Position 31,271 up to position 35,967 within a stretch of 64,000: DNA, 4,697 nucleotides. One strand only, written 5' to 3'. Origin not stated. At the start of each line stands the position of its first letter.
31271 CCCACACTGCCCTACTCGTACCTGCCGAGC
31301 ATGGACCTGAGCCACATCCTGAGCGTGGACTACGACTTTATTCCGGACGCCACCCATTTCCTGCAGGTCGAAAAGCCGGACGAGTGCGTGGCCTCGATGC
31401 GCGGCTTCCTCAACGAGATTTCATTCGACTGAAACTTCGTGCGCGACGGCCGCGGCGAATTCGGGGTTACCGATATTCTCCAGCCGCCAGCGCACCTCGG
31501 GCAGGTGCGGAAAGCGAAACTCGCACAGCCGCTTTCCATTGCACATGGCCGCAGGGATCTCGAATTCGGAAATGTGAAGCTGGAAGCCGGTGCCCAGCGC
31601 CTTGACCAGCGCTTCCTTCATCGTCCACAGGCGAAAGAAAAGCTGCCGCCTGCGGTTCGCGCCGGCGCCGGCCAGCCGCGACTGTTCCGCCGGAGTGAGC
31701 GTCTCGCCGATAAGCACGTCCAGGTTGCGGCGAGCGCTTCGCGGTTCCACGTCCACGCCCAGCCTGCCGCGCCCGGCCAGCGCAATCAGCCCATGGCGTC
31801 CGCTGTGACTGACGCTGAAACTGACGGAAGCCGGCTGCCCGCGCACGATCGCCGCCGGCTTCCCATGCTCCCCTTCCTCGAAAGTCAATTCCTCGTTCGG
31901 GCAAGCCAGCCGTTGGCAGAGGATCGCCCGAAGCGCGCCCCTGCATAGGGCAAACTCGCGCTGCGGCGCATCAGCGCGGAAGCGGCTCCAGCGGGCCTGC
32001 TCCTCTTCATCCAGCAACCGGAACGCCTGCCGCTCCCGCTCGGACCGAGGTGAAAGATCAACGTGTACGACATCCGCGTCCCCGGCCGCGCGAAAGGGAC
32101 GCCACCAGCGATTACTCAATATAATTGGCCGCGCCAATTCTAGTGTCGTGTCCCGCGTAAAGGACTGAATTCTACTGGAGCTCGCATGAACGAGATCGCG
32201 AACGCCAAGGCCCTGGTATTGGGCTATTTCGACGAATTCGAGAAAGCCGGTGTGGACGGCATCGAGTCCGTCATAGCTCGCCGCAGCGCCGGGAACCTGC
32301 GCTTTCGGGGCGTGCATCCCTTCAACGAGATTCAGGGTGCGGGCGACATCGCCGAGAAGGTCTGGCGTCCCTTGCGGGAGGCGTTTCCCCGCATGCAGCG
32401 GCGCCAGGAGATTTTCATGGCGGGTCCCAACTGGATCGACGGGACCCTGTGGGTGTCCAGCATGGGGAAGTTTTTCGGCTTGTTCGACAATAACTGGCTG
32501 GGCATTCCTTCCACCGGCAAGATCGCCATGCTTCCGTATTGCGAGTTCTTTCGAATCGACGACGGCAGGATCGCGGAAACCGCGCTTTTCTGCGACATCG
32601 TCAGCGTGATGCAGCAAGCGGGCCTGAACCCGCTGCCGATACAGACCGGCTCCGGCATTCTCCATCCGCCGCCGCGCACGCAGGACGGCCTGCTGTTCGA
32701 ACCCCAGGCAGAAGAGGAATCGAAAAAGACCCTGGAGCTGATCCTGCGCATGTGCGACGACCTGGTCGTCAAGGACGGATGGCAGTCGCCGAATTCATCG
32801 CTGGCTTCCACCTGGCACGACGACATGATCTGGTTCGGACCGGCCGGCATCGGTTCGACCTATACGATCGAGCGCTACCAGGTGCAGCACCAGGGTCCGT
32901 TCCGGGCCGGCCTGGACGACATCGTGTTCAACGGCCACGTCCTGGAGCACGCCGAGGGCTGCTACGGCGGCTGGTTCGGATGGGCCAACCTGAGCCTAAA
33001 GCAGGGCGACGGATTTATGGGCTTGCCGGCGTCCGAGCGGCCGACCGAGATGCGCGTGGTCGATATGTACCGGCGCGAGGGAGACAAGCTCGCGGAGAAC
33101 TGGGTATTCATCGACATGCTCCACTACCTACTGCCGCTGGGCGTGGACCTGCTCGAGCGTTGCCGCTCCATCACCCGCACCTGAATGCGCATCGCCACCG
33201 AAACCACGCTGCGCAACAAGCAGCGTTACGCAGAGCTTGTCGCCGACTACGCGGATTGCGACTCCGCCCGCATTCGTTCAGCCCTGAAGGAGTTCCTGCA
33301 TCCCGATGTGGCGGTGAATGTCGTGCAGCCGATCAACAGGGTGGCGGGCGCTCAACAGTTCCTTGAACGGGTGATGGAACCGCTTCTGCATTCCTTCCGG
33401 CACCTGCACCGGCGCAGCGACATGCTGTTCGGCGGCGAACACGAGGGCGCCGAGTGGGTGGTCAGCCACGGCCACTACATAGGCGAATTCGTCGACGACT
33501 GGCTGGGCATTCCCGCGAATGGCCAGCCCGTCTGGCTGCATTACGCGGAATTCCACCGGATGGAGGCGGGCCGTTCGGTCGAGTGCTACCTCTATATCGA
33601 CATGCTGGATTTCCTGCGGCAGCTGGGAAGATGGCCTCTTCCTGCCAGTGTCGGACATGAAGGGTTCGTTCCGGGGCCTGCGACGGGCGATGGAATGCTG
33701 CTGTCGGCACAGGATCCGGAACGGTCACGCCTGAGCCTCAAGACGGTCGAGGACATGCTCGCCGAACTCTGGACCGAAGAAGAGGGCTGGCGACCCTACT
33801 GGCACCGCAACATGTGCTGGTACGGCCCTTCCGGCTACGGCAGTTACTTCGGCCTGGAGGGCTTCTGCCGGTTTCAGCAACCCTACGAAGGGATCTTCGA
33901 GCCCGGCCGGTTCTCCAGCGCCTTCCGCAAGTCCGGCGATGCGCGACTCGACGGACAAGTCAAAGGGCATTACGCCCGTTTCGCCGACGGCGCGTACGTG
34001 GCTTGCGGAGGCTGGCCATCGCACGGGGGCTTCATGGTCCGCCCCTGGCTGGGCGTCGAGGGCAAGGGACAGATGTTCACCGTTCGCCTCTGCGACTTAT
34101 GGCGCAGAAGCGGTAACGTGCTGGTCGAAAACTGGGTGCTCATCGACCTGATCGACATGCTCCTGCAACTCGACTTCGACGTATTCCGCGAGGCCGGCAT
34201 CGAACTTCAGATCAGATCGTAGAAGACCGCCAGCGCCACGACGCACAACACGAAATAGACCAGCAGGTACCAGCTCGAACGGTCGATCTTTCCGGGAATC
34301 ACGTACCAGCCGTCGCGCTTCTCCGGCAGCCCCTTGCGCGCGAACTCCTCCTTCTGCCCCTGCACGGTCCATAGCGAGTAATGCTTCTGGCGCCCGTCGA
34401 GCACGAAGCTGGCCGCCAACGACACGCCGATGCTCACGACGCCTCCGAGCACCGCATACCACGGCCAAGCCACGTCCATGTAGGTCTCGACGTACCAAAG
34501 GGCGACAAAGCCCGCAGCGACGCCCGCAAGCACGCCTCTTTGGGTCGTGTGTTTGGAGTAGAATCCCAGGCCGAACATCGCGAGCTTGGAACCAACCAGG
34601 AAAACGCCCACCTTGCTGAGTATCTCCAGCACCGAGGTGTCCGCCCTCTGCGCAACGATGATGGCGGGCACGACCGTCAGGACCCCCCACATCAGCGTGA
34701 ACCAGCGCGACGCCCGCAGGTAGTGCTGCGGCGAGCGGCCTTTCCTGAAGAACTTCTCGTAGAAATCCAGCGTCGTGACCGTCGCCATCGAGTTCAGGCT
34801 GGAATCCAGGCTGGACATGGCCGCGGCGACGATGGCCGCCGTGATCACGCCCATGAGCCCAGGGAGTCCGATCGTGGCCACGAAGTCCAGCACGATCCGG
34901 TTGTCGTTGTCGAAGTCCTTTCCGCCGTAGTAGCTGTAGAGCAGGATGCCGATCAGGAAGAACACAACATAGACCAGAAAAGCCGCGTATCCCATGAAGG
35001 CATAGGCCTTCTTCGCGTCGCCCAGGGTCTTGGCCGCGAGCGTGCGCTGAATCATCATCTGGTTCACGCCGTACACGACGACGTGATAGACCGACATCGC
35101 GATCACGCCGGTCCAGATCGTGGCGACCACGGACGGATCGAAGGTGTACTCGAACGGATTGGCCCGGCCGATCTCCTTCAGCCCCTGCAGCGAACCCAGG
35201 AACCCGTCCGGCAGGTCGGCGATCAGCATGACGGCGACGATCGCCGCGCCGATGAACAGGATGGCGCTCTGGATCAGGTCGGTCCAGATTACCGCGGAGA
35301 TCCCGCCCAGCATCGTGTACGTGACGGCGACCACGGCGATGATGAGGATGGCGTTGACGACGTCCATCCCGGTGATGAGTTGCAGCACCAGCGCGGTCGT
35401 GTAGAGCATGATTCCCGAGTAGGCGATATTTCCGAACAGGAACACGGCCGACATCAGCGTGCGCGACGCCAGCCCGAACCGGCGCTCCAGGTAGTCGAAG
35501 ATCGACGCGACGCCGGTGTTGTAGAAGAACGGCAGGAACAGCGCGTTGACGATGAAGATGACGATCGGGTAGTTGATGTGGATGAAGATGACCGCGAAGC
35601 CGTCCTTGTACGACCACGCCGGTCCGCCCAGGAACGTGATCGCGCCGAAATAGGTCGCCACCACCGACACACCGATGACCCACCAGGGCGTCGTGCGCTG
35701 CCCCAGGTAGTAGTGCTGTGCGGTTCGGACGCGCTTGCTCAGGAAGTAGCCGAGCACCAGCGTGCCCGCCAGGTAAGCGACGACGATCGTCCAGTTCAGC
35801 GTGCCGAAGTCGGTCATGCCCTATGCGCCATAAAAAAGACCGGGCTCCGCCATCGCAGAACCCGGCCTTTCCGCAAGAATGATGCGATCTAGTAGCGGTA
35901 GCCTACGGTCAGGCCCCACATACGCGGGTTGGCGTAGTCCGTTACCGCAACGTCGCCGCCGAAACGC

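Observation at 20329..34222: Orphan polyketide locus with a mammalian-FAS / fungal-HR-PKS-like megasynthase that ends in an extra KS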

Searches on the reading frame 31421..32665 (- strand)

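Call 4: search_protein_families(library=pfam, proteins=[window:31421-32665:-], max_evalue=0.01)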
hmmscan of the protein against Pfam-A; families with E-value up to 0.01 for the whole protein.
window:31421-32665:- (414 aa): 2 families
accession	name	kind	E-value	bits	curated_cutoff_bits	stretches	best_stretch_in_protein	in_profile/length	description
PF01648.25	ACPS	-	3e-16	59.9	25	1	302-402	2-105/111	4'-phosphopantetheinyl transferase superfamily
PF22624.1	AASDHPPT_N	-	8.9e-09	35.9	27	1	206-295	5-96/100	4'-phosphopantetheinyl transferase, N-terminal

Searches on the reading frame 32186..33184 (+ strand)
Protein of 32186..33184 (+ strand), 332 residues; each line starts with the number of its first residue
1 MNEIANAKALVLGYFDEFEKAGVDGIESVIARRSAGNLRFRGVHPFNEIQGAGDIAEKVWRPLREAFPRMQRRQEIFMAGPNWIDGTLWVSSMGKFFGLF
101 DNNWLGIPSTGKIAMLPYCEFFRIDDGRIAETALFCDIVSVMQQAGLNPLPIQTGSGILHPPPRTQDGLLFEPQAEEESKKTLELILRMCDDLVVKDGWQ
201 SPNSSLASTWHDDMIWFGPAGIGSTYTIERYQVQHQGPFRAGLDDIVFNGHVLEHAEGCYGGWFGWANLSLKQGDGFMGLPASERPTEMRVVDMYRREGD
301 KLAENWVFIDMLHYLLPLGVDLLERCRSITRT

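Call 4: search_protein_families(library=pfam, proteins=[window:32186-33184:+], max_evalue=0.01)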
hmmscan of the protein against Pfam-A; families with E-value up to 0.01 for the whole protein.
window:32186-33184:+ (332 aa): 2 families
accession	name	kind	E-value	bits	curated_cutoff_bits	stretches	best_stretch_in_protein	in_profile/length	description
PF07366.18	SnoaL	-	4.1e-15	56.2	28.4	2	63-144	50-125/126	SnoaL-like polyketide cyclase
PF12680.13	SnoaL_2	-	2.2e-08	35.1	27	1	13-131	3-101/102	SnoaL-like domain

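Call 52: search_protein_families(library=ncbifam, proteins=[window:32186-33184:+], max_evalue=0.01)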
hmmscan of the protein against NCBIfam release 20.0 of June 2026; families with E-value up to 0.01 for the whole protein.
window:32186-33184:+ (332 aa): 1 family
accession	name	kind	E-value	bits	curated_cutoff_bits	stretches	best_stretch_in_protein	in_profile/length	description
TIGR02096.1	TIGR02096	subfamily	9.3e-07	29.2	97.1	1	102-146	85-129/129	ketosteroid isomerase-related protein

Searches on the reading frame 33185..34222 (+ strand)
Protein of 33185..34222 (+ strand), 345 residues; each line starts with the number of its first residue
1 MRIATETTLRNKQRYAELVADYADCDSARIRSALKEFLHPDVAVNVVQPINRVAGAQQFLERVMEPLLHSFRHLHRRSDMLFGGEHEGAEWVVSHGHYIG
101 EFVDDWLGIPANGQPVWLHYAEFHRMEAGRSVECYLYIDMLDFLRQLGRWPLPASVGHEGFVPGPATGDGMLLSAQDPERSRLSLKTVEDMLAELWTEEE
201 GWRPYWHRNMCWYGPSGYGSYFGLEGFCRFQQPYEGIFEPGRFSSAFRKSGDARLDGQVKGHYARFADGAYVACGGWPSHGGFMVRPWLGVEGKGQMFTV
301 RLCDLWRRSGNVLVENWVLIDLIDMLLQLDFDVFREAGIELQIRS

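Call 4: search_protein_families(library=pfam, proteins=[window:33185-34222:+], max_evalue=0.01)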
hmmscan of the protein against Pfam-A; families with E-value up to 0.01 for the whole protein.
window:33185-34222:+ (345 aa): 2 families
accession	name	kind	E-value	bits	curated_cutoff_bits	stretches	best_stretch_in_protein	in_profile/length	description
PF07366.18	SnoaL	-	2e-18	66.9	28.4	2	19-147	4-126/126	SnoaL-like polyketide cyclase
PF12680.13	SnoaL_2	-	4.8e-07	30.7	27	1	31-133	13-101/102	SnoaL-like domain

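Call 7: find_encoding_contigs(protein=window:33185-34222:+, flank=10000, max_places=6)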
Protein window:33185-34222:+ (345 aa): 4 contigs read that carry it; 2 places shown.
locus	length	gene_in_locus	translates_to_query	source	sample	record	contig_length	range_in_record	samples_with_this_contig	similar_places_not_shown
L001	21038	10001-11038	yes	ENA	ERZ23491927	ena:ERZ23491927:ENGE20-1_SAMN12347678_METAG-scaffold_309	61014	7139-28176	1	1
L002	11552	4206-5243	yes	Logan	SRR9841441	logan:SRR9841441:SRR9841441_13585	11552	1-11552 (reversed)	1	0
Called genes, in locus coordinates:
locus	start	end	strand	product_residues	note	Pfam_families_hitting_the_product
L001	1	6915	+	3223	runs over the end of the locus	PF00109:ketoacyl-synt, PF02801:Ketoacyl-synt_C, PF16197:KAsynt_C_assoc, PF22621:CurL-like_PKS_C, PF00698:Acyl_transf_1, PF21089:PKS_DH_N, PF14765:PS-DH, PF08242:Methyltransf_12, +18 more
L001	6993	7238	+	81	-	PF00550:PP-binding (weak)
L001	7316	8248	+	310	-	PF00561:Abhydrolase_1 (weak), PF12697:Abhydrolase_6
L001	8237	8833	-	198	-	PF22624:AASDHPPT_N, PF01648:ACPS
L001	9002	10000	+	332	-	PF12680:SnoaL_2 (faint), PF07366:SnoaL (weak)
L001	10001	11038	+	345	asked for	PF07366:SnoaL, PF12680:SnoaL_2 (faint)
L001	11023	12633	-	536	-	PF00474:SSF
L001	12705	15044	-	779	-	PF07715:Plug, PF00593:TonB_dep_Rec_b-barrel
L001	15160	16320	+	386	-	PF07366:SnoaL, PF12680:SnoaL_2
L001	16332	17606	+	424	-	PF00815:Histidinol_dh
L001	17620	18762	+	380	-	PF01717:Meth_synt_2 (faint)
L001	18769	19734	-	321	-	PF08240:ADH_N, PF00107:ADH_zinc_N, PF13602:ADH_zinc_N_2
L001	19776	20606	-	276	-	PF12697:Abhydrolase_6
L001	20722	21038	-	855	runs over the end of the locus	PF07715:Plug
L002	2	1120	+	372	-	?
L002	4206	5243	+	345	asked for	PF07366:SnoaL, PF12680:SnoaL_2 (faint)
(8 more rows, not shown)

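Call 10: find_homologous_proteins(query=window:33185-34222:+, max_evalue=0.00001)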
Query window:33185-34222:+ (345 aa): 235 proteins with E <= 0.00001 among 2334 candidates; the best 120 are listed.
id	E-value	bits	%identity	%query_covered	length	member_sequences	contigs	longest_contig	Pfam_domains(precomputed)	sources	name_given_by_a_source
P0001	9.5e-217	737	88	99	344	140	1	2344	PF07366.19,PF12680.14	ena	-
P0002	1.7e-209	713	86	99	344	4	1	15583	PF07366.19,PF12680.14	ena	-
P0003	1.4e-202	691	84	99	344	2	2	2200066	PF07366.19,PF12680.14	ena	-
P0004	1.5e-190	651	76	99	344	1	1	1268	PF07366.19,PF12680.14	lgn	-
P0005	2.5e-183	627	74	99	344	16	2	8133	PF07366.19,PF12680.14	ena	-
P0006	6.8e-173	593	71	99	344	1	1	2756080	PF07366.19,PF12680.14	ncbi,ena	-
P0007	7.2e-162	557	67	99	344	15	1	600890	PF07366.19,PF12680.14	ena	-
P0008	5.6e-160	550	66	99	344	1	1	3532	PF07366.19,PF12680.14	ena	-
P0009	4.4e-158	544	65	99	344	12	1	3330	PF07366.19,PF12680.14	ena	-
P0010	1.0e-156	540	63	99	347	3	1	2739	PF07366.19,PF12680.14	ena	-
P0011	3.2e-155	535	64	99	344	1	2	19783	PF07366.19,PF12680.14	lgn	-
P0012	3.4e-155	535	61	99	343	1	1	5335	PF07366.19,PF12680.14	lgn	-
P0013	1.4e-154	533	64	99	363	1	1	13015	PF07366.19,PF12680.14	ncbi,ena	-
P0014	1.5e-154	533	63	99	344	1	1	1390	PF07366.19,PF12680.14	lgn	-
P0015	5.4e-153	527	62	99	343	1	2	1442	PF07366.19,PF12680.14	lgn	-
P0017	1.3e-150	520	63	99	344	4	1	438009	PF07366.19,PF12680.14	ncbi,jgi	-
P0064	3.4e-111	390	48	97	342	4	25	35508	PF07366.19,PF12680.14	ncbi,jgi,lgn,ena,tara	tara:strand:+ start:24 stop:1052 length:1029 start_codon:yes stop_codon:yes gene_type:complete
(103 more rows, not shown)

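Call 11: find_encoding_contigs(protein=P0006, flank=10000, max_places=2)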
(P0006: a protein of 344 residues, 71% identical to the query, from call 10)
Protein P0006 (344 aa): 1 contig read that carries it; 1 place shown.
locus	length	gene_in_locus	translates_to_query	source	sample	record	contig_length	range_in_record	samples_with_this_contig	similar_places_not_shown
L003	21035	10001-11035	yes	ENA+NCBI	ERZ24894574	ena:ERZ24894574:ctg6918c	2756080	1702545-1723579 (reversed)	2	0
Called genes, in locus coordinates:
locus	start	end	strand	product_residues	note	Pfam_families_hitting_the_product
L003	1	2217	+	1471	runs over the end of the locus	-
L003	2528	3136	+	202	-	PF09994:T6SS_Tle1-like_cat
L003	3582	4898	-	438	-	PF01609:DDE_Tnp_1 (weak)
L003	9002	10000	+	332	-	PF12680:SnoaL_2 (faint), PF07366:SnoaL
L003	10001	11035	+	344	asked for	PF07366:SnoaL, PF12680:SnoaL_2 (weak)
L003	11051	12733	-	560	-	PF00474:SSF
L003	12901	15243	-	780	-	PF07715:Plug, PF00593:TonB_dep_Rec_b-barrel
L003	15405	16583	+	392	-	PF07366:SnoaL, PF12680:SnoaL_2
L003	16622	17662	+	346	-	PF07366:SnoaL, PF12680:SnoaL_2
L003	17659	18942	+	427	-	PF00815:Histidinol_dh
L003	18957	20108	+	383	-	PF01717:Meth_synt_2 (faint)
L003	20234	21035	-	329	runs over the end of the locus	PF07366:SnoaL, PF12680:SnoaL_2 (weak), PF07366:SnoaL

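Call 12: find_encoding_contigs(protein=P0017, flank=10000, max_places=2)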
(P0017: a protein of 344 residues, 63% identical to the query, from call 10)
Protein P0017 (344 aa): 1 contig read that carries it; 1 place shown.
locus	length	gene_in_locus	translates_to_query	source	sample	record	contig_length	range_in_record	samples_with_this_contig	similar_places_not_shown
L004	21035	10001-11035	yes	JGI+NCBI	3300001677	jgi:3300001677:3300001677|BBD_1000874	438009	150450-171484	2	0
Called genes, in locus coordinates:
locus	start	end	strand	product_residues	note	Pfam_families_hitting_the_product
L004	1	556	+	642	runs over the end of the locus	PF05960:DUF885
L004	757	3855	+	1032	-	PF00873:ACR_tran, PF03176:MMPL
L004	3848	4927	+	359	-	PF25973:BSH_CzcB (faint), PF25967:RND-MFP_C (weak), PF25989:YknX_C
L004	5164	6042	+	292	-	PF01112:Asparaginase_2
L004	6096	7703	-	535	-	PF00474:SSF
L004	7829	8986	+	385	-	PF14534:DUF4440 (faint), PF07366:SnoaL, PF12680:SnoaL_2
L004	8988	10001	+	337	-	PF07366:SnoaL, PF12680:SnoaL_2 (weak), PF07366:SnoaL (weak)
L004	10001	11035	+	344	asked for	PF07366:SnoaL (weak), PF12680:SnoaL_2 (faint), PF07366:SnoaL (weak)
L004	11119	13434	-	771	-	PF07715:Plug, PF00593:TonB_dep_Rec_b-barrel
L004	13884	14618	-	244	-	PF00106:adh_short, PF08659:KR, PF13460:NAD_binding_10 (weak), PF13561:adh_short_C2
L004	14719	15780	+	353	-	PF00356:LacI, PF00532:Peripla_BP_1, PF13407:Peripla_BP_4, PF13377:Peripla_BP_3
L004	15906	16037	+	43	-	-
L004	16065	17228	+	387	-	PF01717:Meth_synt_2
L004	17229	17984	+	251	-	PF03328:HpcH_HpaI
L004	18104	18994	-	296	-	PF04909:Amidohydro_2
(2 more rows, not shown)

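Call 13: find_encoding_contigs(protein=P0064, flank=10000, max_places=3)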
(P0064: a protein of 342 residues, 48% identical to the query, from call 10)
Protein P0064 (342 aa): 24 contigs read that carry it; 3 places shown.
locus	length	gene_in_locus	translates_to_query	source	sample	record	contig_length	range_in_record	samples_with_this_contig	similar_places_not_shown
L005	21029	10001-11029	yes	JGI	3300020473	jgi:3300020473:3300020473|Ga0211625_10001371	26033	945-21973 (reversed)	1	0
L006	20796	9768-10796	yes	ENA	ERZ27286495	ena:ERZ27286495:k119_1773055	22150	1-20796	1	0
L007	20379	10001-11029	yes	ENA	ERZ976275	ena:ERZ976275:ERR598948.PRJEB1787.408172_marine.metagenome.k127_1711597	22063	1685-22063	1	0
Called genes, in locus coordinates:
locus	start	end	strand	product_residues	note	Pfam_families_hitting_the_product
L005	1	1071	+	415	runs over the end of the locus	PF28597:T2SSF_N, PF00482:T2SSF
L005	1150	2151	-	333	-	PF07883:Cupin_2 (faint)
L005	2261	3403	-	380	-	PF01717:Meth_synt_2 (weak)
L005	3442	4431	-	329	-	PF12680:SnoaL_2 (faint), PF07366:SnoaL (weak)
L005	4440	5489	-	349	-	PF07366:SnoaL, PF12680:SnoaL_2 (faint), PF07366:SnoaL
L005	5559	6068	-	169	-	PF07366:SnoaL, PF12680:SnoaL_2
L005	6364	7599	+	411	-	PF01547:SBP_bac_1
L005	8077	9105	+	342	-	PF00528:BPD_transp_1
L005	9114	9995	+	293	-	PF00528:BPD_transp_1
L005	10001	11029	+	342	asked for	PF07366:SnoaL, PF12680:SnoaL_2 (faint), PF07366:SnoaL (weak)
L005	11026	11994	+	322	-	PF07366:SnoaL, PF12680:SnoaL_2 (weak)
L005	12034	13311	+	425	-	PF00815:Histidinol_dh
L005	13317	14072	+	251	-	PF23441:SDR (weak), PF00106:adh_short, PF08659:KR, PF13561:adh_short_C2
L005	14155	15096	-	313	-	PF04909:Amidohydro_2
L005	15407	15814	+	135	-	-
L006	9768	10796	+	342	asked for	PF07366:SnoaL, PF12680:SnoaL_2 (faint), PF07366:SnoaL (weak)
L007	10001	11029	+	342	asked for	PF07366:SnoaL, PF12680:SnoaL_2 (faint), PF07366:SnoaL (weak)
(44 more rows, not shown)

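Call 52: search_protein_families(library=ncbifam, proteins=[window:33185-34222:+], max_evalue=0.01)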
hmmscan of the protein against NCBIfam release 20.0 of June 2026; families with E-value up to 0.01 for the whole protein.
window:33185-34222:+ (345 aa): 1 family
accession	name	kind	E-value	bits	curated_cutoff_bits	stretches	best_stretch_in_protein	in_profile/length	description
TIGR02096.1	TIGR02096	subfamily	3.9e-08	33.7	97.1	1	17-148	2-129/129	ketosteroid isomerase-related protein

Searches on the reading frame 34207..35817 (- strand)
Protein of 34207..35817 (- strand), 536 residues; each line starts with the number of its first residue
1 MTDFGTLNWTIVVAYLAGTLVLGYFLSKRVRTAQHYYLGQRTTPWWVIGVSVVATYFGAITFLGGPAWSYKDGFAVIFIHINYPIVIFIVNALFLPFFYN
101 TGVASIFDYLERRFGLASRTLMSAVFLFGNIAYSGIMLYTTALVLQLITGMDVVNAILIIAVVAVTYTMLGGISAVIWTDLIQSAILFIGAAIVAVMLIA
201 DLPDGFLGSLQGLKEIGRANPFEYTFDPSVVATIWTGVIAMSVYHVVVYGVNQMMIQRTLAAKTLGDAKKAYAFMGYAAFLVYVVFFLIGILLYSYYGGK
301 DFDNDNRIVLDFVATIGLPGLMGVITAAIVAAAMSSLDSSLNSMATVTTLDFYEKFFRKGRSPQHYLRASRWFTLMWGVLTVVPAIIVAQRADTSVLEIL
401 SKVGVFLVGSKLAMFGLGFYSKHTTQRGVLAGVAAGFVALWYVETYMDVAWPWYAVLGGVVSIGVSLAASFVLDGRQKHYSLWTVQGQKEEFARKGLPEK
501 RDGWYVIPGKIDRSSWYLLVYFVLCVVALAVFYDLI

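Call 79: search_protein_families(library=pfam, proteins=[window:34207-35817:-], max_evalue=0.0001)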
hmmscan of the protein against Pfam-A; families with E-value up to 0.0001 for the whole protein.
window:34207-35817:- (536 aa): 1 family
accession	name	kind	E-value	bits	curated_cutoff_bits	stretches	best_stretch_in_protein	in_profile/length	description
PF00474.23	SSF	-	7.4e-49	167.1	22.8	1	36-436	1-406/406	Sodium:solute symporter family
